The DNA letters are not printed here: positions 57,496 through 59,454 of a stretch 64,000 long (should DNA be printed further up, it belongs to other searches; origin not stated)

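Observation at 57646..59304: Bacterial Elp3 homolog (radical SAM + GNAT) on the opposite strand inside the glycosylation island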

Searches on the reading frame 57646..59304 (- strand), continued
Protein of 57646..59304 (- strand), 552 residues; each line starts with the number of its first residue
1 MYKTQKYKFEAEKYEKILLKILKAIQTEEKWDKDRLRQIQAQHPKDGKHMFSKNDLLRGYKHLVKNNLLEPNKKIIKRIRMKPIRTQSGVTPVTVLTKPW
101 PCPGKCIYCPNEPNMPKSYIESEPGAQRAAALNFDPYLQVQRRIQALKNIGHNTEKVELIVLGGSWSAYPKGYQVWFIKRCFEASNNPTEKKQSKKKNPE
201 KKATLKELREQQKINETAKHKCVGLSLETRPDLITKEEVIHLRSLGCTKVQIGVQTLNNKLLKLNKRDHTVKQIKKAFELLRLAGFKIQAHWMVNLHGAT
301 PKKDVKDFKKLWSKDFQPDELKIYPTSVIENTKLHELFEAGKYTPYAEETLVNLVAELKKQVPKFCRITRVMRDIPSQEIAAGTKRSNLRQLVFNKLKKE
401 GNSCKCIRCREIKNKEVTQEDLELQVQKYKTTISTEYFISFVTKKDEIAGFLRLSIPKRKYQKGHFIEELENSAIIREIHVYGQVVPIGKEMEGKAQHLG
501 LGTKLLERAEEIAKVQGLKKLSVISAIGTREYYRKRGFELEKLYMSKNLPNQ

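Call 22: search_solved_structures(query=window:57646-59304:-, show_alignments=5, max_evalue=1e-100)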
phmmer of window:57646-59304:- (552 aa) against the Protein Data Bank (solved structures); distinct sequences matched with E-value up to 1e-100: 4.
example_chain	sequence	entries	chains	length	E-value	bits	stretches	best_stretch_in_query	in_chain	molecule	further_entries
6iaz_A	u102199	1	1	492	9.6e-113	380.9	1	69-549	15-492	Histone acetyltransferase, ELP3 family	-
6ia8_A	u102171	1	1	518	1.1e-112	380.6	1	68-549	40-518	Histone acetyltransferase, ELP3 family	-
6iad_A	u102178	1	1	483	1.7e-112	380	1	71-549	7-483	Histone acetyltransferase, ELP3 family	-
5l7j_A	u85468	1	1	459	7.7e-106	358.1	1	83-549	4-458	ELP3 family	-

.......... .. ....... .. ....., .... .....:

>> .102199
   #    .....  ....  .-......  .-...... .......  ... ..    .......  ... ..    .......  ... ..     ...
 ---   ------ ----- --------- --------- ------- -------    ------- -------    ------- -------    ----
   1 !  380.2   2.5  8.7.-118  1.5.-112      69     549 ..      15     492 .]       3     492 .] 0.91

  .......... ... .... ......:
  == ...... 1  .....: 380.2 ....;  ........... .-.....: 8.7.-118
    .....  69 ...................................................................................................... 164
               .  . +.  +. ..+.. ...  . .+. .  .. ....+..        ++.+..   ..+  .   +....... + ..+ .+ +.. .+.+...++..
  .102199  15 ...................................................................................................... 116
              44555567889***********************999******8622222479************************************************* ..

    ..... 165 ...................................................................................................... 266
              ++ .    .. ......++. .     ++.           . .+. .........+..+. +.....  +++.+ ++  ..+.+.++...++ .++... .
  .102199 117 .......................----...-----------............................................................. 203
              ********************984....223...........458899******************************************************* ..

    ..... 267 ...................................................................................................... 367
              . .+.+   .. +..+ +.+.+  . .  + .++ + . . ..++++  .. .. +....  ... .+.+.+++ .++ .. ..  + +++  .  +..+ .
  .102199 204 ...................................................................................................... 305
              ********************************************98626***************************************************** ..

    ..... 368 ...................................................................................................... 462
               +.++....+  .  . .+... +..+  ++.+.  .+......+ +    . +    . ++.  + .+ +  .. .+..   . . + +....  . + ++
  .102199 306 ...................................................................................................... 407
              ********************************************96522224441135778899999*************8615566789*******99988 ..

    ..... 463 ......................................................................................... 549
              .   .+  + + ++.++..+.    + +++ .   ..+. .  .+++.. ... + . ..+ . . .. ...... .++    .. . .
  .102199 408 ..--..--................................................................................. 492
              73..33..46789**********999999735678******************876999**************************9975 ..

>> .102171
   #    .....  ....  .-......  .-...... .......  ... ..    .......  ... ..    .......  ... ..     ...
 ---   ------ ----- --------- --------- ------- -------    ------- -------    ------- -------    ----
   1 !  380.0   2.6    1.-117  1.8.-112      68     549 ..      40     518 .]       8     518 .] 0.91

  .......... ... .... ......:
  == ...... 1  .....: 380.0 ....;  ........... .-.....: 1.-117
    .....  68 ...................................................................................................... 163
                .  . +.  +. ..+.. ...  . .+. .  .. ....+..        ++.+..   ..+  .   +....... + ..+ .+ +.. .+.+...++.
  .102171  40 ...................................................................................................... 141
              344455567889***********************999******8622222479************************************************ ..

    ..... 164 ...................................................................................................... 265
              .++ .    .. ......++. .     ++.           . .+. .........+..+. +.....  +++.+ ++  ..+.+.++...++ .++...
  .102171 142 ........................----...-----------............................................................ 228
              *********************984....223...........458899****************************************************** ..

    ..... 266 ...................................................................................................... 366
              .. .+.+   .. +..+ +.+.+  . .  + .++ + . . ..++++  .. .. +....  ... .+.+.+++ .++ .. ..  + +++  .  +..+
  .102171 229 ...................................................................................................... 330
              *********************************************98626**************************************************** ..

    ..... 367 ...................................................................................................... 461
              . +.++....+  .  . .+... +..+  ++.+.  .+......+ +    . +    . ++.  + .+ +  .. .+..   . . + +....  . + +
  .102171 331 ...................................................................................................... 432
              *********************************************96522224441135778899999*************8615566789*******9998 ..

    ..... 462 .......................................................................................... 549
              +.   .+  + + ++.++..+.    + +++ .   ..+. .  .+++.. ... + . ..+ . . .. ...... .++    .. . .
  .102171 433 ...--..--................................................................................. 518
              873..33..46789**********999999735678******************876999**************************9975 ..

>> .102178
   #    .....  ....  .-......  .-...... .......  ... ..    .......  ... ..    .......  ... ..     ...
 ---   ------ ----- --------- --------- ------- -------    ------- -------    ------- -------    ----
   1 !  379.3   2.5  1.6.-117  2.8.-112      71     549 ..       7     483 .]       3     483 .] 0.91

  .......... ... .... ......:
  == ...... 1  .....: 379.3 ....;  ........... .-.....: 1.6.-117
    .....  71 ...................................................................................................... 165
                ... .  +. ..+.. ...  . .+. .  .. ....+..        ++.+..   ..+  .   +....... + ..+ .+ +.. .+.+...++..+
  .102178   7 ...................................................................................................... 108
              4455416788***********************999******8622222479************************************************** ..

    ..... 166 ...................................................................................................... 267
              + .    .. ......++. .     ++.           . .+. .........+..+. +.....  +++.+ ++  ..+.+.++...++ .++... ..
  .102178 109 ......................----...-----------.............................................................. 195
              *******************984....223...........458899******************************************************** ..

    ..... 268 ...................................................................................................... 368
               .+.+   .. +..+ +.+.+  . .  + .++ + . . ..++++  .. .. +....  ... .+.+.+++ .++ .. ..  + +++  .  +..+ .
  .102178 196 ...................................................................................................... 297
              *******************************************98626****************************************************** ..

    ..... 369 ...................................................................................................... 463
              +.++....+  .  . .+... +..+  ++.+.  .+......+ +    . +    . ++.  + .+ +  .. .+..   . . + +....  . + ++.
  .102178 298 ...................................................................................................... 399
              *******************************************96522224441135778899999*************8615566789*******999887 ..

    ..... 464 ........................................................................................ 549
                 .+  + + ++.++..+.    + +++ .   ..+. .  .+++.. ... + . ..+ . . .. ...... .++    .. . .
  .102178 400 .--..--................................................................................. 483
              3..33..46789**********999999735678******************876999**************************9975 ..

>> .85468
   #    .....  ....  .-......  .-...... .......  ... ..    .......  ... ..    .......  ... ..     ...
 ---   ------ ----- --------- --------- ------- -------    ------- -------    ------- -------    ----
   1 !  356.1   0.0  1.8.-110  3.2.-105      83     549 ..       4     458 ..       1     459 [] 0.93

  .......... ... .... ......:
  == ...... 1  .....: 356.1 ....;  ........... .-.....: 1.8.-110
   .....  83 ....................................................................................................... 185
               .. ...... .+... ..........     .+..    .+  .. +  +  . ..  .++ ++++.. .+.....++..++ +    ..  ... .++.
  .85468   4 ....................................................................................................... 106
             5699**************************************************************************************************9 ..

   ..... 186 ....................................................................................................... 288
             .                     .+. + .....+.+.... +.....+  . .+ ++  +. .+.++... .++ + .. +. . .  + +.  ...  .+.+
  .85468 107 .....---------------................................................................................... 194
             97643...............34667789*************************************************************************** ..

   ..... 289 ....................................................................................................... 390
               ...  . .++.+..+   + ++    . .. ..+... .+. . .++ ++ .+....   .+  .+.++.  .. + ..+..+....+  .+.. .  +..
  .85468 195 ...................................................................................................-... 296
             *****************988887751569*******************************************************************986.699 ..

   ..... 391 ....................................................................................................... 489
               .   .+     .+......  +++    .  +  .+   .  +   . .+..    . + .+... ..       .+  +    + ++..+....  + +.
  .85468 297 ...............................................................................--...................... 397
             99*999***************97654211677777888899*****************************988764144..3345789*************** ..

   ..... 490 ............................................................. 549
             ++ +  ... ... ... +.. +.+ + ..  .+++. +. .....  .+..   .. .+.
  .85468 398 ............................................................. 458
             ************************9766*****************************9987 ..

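Call 32: predict_structure(alignment_id=A1)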
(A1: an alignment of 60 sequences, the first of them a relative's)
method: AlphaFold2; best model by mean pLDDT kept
length: 552 residues; sequences in the alignment: 60
mean_pLDDT: 89.7   pTM: 0.85
mean pLDDT of the five models: 89.7, 89.2, 88.9, 87.4, 85.9
residues with pLDDT >= 90: 389; 70-90: 118; 50-70: 32; < 50: 13
segments of 3 or more residues with pLDDT < 50: 1-6, 488-491
pLDDT, mean of each block of 10 residues (from residue 1): 48 95 93 86 89 88 94 87 61 91 86 88 89 94 87 89 91 96 92 64 92 96 96 98 98 96 95 98 98 96 98 98 92 96 95 95 93 76 82 92 93 82 96 98 93 97 95 97 61 60 96 97 96 96 96 65
secondary structure, 60 per line:
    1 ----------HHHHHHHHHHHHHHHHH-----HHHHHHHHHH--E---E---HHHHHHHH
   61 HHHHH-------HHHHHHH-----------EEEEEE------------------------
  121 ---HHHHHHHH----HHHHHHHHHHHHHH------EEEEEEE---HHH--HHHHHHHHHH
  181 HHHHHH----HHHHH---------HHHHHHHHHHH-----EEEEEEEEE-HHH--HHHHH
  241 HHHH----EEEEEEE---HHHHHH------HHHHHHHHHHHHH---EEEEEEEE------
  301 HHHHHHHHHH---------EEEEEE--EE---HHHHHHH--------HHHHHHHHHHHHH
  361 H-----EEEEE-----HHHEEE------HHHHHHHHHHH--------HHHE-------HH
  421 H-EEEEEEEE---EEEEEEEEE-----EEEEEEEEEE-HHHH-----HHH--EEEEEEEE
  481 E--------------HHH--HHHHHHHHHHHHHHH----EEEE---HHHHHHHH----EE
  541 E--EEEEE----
elements in order: H11-27 H33-42 H53-65 H73-79 E91-96 H124-131 H136-149 E156-162 H171-186 H191-195 H205-215 E221-229 H236-244 E249-255 H259-264 H271-283 E287-294 H301-310 E320-325 H333-339 H348-361 E367-371 E380-382 H389-399 E423-430 E434-442 E448-457 H459-462 E473-481 H501-515 E520-523 H527-534 E539-541 E544-548

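Call 35: fold_search(model_id=the predicted structure, library=pdb)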
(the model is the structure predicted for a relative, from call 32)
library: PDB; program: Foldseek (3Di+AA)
matches with E <= 10: 1116; with E <= 0.001: 106
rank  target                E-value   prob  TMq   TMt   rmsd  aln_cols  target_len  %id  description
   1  8ptx_C                3.8e-44  1.00  0.82  0.84   4.1       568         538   32  Cryo-EM structure of human Elp123 in complex with tRNA, acetyl-CoA, 5'-deoxyadenosine and methionine (released 2024-04-17)
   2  6iad                  3.6e-42  1.00  0.70  0.90   3.5       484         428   38  Apo crystal structure of archaeal Methanocaldococcus infernus Elp3 (del1-54) (released 2019-02-20)
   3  6qk7_C                9.2e-42  1.00  0.74  0.91   2.5       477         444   36  Elongator catalytic subcomplex Elp123 lobe (released 2019-07-17)
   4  6ia8                  9.8e-42  1.00  0.70  0.90   3.6       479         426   38  Apo crystal structure of archaeal Methanocaldococcus infernus Elp3 (del1-19) (released 2019-02-20)
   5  8asw_C                1.9e-41  1.00  0.77  0.81   5.1       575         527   31  Cryo-EM structure of yeast Elp123 in complex with alanine tRNA (released 2022-12-07)
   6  8pty_C                1.1e-39  1.00  0.73  0.92   2.5       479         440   35  Cryo-EM structure of human Elp123 in complex with 5'-deoxyadenosine and methionine (released 2024-04-17)
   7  8avg_C                7.3e-39  1.00  0.73  0.92   2.3       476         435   35  Cryo-EM structure of mouse Elp123 with bound SAM (released 2022-12-07)
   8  8asv_C                1.0e-38  1.00  0.74  0.88   3.6       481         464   36  Cryo-EM structure of yeast Elongator complex (released 2022-12-07)
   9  5l7l                  3.4e-38  1.00  0.65  0.89   3.6       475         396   36  Crystal Structure of Elp3 from Dehalococcoides mccartyi (390-407 GSGSG) (released 2016-08-03)
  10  5l7j                  1.2e-37  1.00  0.65  0.88   3.9       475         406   37  Crystal Structure of Elp3 from Dehalococcoides mccartyi (released 2016-08-03)
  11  6ia6                  1.1e-36  1.00  0.63  0.89   3.8       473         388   35  Crystal structure of the bacterial Dehalococcoides mccartyi Elp3 with desulfo-CoA (released 2019-02-20)
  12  9ccb                  1.8e-07  1.00  0.29  0.37  10.1       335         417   13  X-ray crystal structure of methyl-coenzyme M reductase glutamine methylase (MgmA) from Methanothermobacter marburgensis  (released 2025-01-01)
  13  4wcx_C                2.7e-07  1.00  0.34  0.41  17.1       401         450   10  Crystal structure of HydG: A maturase of the [FeFe]-hydrogenase (released 2015-02-04)
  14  3iiz                  5.2e-07  1.00  0.33  0.50  14.0       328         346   15  X-ray structure of the FeFe-hydrogenase maturase HydE from T. maritima in complex with S-adenosyl-L-methionine (released 2009-09-22)
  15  9a6d_A                5.5e-07  1.00  0.30  0.35  12.5       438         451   14  Integrative model of MTAB-YVFG by crosslinking MS and deep learning (released 2024-09-18)
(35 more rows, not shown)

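Call 56: search_solved_structures(query=A2, max_evalue=0.01, show_alignments=0)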
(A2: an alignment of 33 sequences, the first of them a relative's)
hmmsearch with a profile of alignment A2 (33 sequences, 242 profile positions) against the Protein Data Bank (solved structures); distinct sequences matched with E-value up to 0.01: 251 (the best 60 are shown).
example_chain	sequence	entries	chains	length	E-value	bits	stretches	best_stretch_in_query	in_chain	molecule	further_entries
5cm2_Z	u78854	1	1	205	1e-17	67.3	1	26-221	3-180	TRNA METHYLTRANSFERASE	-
1ve3_A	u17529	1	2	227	1.9e-13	53.4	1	15-198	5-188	hypothetical protein PH0226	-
5doo_A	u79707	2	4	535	2.3e-13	53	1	47-193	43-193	protein lysine methyltransferase 2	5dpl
5wp5_A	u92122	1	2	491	3e-13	52.7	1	46-154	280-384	Phosphomethylethanolamine N-methyltransferase 2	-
3dtn_A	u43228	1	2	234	6.7e-13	51.5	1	9-152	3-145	Putative Methyltransferase MM_2633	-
4r6w_A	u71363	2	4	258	6.8e-13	51.5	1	35-172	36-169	Phosphoethanolamine N-methyltransferase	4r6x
4iv8_A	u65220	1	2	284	8.6e-13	51.2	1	46-169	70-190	Phosphoethanolamine N-methyltransferase,putative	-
5wp4_A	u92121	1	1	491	1.1e-12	50.8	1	39-154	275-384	Phosphoethanolamine N-methyltransferase 1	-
3bus_A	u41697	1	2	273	2.2e-12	49.9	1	46-154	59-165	Methyltransferase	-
8rdl_A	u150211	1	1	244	2.2e-12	49.9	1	34-152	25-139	ToxA protein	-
3sm3_A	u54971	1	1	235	2.3e-12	49.8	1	37-216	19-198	SAM-dependent methyltransferases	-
6uak_A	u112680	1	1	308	2.4e-12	49.7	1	27-151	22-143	SAM dependent methyltransferase LahSB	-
3uj6_A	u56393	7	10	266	4e-12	49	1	35-172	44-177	Phosphoethanolamine N-methyltransferase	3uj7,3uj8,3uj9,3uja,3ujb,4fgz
3ujd_A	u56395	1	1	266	4e-12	49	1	35-172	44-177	Phosphoethanolamine N-methyltransferase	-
3bkw_A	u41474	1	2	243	4.1e-12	48.9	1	32-155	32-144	S-adenosylmethionine dependent methyltransferase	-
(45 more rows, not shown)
